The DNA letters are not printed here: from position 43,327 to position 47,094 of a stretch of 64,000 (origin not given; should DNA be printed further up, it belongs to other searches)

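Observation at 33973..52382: ECF sigma / anti-sigma-like module where the anti-sigma carries PKD domains and a T9SS type-B CTD, directly upstream of three giant type-B-CTD adhesins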

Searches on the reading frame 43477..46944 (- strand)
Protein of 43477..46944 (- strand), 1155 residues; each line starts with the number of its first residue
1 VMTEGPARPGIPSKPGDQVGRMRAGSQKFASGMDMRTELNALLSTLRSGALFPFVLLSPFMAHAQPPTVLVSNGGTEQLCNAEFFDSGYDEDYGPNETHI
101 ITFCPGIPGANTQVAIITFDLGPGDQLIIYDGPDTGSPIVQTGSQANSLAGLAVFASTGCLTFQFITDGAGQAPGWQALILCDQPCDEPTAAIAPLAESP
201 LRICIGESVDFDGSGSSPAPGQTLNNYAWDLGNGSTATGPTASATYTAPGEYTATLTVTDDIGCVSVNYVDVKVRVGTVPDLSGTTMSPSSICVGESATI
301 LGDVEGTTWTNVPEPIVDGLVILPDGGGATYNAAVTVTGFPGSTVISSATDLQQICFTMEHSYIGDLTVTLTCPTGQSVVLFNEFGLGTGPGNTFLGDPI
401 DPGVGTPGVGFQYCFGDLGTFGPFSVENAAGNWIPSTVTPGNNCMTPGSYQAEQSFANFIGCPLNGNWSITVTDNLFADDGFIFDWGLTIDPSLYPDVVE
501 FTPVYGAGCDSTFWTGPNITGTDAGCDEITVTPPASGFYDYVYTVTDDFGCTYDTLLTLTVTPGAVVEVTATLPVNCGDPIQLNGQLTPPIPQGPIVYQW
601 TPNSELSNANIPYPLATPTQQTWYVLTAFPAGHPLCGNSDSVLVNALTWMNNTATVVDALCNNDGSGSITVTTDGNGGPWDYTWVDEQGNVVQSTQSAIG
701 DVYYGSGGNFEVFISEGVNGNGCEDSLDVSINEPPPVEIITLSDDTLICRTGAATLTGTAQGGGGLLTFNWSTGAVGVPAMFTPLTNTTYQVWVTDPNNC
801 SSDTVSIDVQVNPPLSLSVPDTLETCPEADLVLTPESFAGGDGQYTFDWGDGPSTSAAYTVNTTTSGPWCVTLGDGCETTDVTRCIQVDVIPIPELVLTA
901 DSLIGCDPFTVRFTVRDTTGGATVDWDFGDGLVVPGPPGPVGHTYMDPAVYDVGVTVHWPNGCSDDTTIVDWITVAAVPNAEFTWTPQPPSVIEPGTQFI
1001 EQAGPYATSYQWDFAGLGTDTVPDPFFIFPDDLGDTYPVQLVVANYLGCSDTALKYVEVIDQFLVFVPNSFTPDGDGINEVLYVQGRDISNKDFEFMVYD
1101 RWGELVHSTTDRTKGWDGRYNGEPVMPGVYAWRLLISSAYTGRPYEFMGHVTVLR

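Call 7: search_protein_families(library=pfam, proteins=[window:43477-46944:-], max_evalue=0.01)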
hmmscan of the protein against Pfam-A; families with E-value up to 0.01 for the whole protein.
window:43477-46944:- (1155 aa): 6 families
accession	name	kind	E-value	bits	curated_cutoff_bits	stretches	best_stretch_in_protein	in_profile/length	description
PF18911.6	PKD_4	-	3.2e-27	94.9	27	2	195-272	4-83/85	PKD domain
PF00801.26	PKD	-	1.4e-15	57.4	23.5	2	206-266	14-73/80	PKD domain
PF13585.12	CHU_C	-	5.4e-15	55.7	27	1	1066-1136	2-72/86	CHU_C Type IX secretion signal domain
PF01483.27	P_proprotein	-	7.2e-10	39.3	21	1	357-387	8-38/86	Proprotein convertase P-domain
PF22352.2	K319L-like_PKD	-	2e-07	31.4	27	1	206-274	11-84/84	K319L-like, PKD domain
PF13573.12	SprB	-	1.3e-05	25.2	28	1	653-686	1-34/37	SprB repeat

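Call 8: search_protein_families(library=ncbifam, proteins=[window:43477-46944:-], max_evalue=0.01)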
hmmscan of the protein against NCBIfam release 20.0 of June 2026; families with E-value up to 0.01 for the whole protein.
window:43477-46944:- (1155 aa): 2 families
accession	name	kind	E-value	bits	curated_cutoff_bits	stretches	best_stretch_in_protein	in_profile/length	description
TIGR04131.1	Bac_Flav_CTERM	domain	3.1e-14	52.9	35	1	1067-1155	3-85/85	T9SS type B sorting domain-containing protein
TIGR00864.1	PCC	subfamily_domain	3.5e-09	33.7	1861.4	1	785-1016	1110-1346/2700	polycystin cation channel protein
